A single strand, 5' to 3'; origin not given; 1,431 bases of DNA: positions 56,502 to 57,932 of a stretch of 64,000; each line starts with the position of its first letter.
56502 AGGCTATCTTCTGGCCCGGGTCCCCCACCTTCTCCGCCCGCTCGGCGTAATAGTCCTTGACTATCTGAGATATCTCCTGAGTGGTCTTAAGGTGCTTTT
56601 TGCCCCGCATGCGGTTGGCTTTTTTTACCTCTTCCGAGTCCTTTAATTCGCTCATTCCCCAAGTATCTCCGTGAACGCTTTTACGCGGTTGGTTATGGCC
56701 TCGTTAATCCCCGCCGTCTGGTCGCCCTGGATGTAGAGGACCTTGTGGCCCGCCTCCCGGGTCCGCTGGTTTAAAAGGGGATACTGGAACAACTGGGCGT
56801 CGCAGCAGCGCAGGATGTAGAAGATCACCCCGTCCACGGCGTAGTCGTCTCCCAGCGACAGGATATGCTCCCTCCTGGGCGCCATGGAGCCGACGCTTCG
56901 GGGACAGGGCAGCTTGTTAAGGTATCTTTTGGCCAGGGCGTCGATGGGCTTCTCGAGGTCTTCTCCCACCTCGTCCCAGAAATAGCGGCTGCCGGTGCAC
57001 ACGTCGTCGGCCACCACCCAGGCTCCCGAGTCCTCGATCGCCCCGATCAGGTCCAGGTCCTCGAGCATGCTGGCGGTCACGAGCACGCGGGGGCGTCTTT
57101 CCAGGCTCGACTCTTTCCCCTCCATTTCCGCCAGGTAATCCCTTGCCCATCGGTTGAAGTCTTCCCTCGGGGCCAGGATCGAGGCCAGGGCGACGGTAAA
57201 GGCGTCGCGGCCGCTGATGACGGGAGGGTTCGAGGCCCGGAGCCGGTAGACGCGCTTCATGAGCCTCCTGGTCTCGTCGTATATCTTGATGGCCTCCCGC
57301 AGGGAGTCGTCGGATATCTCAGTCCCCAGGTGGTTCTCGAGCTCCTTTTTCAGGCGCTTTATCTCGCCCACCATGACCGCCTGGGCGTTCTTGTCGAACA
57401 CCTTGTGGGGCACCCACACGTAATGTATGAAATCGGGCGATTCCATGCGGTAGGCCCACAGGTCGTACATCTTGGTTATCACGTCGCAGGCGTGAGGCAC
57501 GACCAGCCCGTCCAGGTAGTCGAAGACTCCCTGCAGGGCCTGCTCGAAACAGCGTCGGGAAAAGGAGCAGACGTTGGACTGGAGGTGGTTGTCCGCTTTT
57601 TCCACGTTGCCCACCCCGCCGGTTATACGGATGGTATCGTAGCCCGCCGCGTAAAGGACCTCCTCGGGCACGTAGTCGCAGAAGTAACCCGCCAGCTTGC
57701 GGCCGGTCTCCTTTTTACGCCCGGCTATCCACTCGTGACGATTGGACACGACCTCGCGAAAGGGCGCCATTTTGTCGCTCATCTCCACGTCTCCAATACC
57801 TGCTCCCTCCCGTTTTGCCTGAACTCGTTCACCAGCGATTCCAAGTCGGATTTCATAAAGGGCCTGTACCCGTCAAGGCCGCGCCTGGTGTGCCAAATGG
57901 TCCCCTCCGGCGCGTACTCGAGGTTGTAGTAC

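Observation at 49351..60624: Ten-gene coupled operon resembling a self-contained 2-oxoacid to 2-hydroxyacyl-CoA to enoyl-CoA module, built with ligases instead of a CoA-transferase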

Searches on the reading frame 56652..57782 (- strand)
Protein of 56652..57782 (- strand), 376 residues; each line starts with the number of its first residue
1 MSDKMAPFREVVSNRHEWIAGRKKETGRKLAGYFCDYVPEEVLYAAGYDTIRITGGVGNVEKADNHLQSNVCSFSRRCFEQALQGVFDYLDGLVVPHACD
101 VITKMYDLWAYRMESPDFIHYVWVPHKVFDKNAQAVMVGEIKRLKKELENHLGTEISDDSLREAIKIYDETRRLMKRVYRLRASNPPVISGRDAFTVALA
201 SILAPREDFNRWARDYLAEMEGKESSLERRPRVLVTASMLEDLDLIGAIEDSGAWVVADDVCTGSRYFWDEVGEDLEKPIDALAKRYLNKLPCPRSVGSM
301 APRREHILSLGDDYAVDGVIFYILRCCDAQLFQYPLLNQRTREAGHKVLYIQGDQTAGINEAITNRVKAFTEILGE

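Call 5: search_protein_families(library=pfam, proteins=[window:56652-57782:-], max_evalue=0.001)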
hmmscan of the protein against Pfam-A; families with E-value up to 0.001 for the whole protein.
window:56652-57782:- (376 aa): 1 family
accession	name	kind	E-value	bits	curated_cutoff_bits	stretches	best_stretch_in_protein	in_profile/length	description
PF06050.19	HGD-D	-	1.1e-88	298.6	28.4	1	35-374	1-342/342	2-hydroxyglutaryl-CoA dehydratase, D-component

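Call 6: search_protein_families(library=ncbifam, proteins=[window:56652-57782:-], max_evalue=0.001)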
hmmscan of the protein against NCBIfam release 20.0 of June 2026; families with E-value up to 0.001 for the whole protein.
window:56652-57782:- (376 aa): 4 families
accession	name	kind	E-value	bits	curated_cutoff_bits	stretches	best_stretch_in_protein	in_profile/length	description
NF040772.1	double_cubane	equivalog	3.9e-60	203.8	350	1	9-374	2-372/372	double-cubane-cluster-containing anaerobic reductase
NF052456.1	HyiscapDhHadC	equivalog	3.6e-56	190.7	700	1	4-374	4-372/372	(R)-2-hydroxyisocaproyl-CoA dehydratase subunit beta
TIGR03190.1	benz_CoA_bzdN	equivalog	6.1e-56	189.8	453.8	1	8-376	7-373/377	benzoyl-CoA reductase, bzd-type, subunit N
TIGR02263.1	benz_CoA_red_C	equivalog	3.3e-49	167.9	421.15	1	22-352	24-358/380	benzoyl-CoA reductase subunit C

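Call 10: search_solved_structures(query=window:56652-57782:-, max_evalue=0.01)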
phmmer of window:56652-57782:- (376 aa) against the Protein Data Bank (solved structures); distinct sequences matched with E-value up to 0.01: 5.
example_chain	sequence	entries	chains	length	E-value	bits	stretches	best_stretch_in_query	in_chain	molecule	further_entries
8s02_B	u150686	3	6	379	2.8e-52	181.2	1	7-376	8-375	BzdN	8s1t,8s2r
3o3m_B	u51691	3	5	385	1.6e-46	162.3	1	5-374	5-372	beta subunit 2-hydroxyacyl-CoA dehydratase | beta-subunit 2-hydroxyacyl-CoA dehydratase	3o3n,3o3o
9g87_B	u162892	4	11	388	8.8e-26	94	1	25-343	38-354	3-methylbenzoyl-CoA reductase gamma subunit MbdN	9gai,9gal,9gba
7yyl_C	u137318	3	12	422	4.6e-25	91.6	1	23-374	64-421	Dehydratase family protein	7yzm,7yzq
6eno_A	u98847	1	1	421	5.6e-25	91.4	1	23-373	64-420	Dehydratase family protein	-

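Call 54: list_cluster_members(proteins=[P0001, P0121, window:56652-57782:-, window:57779-59605:-, window:53470-55308:-, window:59647-60624:-, window:52117-53211:-, window:61686-62567:-])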
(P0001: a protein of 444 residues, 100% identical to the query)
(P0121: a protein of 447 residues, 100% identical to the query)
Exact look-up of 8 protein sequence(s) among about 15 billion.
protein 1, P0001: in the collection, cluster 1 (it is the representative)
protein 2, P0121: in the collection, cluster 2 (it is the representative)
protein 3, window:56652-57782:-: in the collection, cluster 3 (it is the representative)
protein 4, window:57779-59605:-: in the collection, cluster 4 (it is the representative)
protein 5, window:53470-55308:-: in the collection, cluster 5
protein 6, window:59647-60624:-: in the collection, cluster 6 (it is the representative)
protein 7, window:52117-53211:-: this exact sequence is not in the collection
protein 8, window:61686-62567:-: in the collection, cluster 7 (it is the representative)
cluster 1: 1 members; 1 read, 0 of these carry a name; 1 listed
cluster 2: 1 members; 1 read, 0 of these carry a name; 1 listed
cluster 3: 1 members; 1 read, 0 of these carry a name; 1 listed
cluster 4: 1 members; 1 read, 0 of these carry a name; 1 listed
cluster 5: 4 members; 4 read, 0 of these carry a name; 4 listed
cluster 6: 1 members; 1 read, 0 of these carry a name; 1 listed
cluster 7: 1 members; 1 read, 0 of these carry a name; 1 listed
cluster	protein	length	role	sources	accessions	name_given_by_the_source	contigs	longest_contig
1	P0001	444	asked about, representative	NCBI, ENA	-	-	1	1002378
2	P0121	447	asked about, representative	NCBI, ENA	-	-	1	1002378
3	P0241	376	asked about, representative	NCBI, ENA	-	-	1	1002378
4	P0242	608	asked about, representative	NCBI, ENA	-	-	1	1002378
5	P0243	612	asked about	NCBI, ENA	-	-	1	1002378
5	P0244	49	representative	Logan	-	-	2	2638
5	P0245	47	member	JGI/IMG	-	-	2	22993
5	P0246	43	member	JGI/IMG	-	-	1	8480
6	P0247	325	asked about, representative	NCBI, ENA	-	-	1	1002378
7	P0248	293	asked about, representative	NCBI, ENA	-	-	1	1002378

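Call 73: search_solved_structures(query=window:56652-57782:-, max_evalue=1e-30, show_alignments=2)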
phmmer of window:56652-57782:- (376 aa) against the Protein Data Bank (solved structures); distinct sequences matched with E-value up to 1e-30: 2.
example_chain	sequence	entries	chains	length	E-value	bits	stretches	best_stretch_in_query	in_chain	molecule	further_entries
8s02_B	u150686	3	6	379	2.8e-52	181.2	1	7-376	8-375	BzdN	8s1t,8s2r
3o3m_B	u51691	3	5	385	1.6e-46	162.3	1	5-374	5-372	beta subunit 2-hydroxyacyl-CoA dehydratase | beta-subunit 2-hydroxyacyl-CoA dehydratase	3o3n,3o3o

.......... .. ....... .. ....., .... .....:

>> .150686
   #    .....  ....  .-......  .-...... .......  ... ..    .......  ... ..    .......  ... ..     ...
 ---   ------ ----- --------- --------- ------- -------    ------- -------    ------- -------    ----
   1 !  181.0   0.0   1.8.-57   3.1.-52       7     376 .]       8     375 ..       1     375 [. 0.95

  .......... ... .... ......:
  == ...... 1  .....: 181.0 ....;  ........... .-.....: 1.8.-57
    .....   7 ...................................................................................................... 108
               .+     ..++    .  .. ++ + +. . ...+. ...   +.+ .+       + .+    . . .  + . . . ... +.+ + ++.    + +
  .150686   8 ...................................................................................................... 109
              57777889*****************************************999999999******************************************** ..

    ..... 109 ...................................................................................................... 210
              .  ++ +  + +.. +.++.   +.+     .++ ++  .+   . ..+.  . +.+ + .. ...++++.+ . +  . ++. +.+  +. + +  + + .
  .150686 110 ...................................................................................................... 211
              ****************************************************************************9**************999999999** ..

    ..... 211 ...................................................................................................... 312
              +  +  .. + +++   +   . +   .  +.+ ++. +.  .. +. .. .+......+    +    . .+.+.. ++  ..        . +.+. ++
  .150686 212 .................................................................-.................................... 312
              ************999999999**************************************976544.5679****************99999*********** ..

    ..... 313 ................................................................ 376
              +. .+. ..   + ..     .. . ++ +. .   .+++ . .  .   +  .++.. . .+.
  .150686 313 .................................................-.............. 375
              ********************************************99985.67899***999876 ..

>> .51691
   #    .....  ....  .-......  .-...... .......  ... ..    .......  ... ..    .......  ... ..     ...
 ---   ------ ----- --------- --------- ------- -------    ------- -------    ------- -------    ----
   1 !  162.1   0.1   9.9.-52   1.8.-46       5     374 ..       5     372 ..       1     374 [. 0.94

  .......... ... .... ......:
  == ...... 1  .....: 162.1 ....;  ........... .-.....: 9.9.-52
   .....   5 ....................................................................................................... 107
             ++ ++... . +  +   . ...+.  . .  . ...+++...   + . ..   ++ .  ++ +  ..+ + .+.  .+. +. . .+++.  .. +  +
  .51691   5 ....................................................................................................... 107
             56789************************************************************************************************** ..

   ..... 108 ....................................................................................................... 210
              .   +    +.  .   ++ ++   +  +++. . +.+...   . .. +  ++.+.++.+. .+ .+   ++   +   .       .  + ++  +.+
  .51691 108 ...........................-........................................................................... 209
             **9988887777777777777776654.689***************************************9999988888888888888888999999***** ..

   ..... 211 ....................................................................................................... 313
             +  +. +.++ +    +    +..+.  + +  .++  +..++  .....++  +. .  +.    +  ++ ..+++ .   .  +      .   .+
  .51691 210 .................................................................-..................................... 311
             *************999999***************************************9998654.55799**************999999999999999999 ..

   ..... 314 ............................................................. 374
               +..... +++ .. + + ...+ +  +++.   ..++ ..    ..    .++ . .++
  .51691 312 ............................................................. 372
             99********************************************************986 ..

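Call 87: search_solved_structures(query=window:56652-57782:-, max_evalue=1e-10, show_alignments=5)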
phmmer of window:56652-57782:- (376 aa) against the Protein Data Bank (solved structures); distinct sequences matched with E-value up to 1e-10: 5.
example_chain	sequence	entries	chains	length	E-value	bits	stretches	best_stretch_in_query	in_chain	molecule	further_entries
8s02_B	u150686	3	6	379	2.8e-52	181.2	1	7-376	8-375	BzdN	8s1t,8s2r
3o3m_B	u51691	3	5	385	1.6e-46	162.3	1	5-374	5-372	beta subunit 2-hydroxyacyl-CoA dehydratase | beta-subunit 2-hydroxyacyl-CoA dehydratase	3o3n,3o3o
9g87_B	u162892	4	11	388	8.8e-26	94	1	25-343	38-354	3-methylbenzoyl-CoA reductase gamma subunit MbdN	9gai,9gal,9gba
7yyl_C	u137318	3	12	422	4.6e-25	91.6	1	23-374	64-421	Dehydratase family protein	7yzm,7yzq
6eno_A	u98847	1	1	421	5.6e-25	91.4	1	23-373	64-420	Dehydratase family protein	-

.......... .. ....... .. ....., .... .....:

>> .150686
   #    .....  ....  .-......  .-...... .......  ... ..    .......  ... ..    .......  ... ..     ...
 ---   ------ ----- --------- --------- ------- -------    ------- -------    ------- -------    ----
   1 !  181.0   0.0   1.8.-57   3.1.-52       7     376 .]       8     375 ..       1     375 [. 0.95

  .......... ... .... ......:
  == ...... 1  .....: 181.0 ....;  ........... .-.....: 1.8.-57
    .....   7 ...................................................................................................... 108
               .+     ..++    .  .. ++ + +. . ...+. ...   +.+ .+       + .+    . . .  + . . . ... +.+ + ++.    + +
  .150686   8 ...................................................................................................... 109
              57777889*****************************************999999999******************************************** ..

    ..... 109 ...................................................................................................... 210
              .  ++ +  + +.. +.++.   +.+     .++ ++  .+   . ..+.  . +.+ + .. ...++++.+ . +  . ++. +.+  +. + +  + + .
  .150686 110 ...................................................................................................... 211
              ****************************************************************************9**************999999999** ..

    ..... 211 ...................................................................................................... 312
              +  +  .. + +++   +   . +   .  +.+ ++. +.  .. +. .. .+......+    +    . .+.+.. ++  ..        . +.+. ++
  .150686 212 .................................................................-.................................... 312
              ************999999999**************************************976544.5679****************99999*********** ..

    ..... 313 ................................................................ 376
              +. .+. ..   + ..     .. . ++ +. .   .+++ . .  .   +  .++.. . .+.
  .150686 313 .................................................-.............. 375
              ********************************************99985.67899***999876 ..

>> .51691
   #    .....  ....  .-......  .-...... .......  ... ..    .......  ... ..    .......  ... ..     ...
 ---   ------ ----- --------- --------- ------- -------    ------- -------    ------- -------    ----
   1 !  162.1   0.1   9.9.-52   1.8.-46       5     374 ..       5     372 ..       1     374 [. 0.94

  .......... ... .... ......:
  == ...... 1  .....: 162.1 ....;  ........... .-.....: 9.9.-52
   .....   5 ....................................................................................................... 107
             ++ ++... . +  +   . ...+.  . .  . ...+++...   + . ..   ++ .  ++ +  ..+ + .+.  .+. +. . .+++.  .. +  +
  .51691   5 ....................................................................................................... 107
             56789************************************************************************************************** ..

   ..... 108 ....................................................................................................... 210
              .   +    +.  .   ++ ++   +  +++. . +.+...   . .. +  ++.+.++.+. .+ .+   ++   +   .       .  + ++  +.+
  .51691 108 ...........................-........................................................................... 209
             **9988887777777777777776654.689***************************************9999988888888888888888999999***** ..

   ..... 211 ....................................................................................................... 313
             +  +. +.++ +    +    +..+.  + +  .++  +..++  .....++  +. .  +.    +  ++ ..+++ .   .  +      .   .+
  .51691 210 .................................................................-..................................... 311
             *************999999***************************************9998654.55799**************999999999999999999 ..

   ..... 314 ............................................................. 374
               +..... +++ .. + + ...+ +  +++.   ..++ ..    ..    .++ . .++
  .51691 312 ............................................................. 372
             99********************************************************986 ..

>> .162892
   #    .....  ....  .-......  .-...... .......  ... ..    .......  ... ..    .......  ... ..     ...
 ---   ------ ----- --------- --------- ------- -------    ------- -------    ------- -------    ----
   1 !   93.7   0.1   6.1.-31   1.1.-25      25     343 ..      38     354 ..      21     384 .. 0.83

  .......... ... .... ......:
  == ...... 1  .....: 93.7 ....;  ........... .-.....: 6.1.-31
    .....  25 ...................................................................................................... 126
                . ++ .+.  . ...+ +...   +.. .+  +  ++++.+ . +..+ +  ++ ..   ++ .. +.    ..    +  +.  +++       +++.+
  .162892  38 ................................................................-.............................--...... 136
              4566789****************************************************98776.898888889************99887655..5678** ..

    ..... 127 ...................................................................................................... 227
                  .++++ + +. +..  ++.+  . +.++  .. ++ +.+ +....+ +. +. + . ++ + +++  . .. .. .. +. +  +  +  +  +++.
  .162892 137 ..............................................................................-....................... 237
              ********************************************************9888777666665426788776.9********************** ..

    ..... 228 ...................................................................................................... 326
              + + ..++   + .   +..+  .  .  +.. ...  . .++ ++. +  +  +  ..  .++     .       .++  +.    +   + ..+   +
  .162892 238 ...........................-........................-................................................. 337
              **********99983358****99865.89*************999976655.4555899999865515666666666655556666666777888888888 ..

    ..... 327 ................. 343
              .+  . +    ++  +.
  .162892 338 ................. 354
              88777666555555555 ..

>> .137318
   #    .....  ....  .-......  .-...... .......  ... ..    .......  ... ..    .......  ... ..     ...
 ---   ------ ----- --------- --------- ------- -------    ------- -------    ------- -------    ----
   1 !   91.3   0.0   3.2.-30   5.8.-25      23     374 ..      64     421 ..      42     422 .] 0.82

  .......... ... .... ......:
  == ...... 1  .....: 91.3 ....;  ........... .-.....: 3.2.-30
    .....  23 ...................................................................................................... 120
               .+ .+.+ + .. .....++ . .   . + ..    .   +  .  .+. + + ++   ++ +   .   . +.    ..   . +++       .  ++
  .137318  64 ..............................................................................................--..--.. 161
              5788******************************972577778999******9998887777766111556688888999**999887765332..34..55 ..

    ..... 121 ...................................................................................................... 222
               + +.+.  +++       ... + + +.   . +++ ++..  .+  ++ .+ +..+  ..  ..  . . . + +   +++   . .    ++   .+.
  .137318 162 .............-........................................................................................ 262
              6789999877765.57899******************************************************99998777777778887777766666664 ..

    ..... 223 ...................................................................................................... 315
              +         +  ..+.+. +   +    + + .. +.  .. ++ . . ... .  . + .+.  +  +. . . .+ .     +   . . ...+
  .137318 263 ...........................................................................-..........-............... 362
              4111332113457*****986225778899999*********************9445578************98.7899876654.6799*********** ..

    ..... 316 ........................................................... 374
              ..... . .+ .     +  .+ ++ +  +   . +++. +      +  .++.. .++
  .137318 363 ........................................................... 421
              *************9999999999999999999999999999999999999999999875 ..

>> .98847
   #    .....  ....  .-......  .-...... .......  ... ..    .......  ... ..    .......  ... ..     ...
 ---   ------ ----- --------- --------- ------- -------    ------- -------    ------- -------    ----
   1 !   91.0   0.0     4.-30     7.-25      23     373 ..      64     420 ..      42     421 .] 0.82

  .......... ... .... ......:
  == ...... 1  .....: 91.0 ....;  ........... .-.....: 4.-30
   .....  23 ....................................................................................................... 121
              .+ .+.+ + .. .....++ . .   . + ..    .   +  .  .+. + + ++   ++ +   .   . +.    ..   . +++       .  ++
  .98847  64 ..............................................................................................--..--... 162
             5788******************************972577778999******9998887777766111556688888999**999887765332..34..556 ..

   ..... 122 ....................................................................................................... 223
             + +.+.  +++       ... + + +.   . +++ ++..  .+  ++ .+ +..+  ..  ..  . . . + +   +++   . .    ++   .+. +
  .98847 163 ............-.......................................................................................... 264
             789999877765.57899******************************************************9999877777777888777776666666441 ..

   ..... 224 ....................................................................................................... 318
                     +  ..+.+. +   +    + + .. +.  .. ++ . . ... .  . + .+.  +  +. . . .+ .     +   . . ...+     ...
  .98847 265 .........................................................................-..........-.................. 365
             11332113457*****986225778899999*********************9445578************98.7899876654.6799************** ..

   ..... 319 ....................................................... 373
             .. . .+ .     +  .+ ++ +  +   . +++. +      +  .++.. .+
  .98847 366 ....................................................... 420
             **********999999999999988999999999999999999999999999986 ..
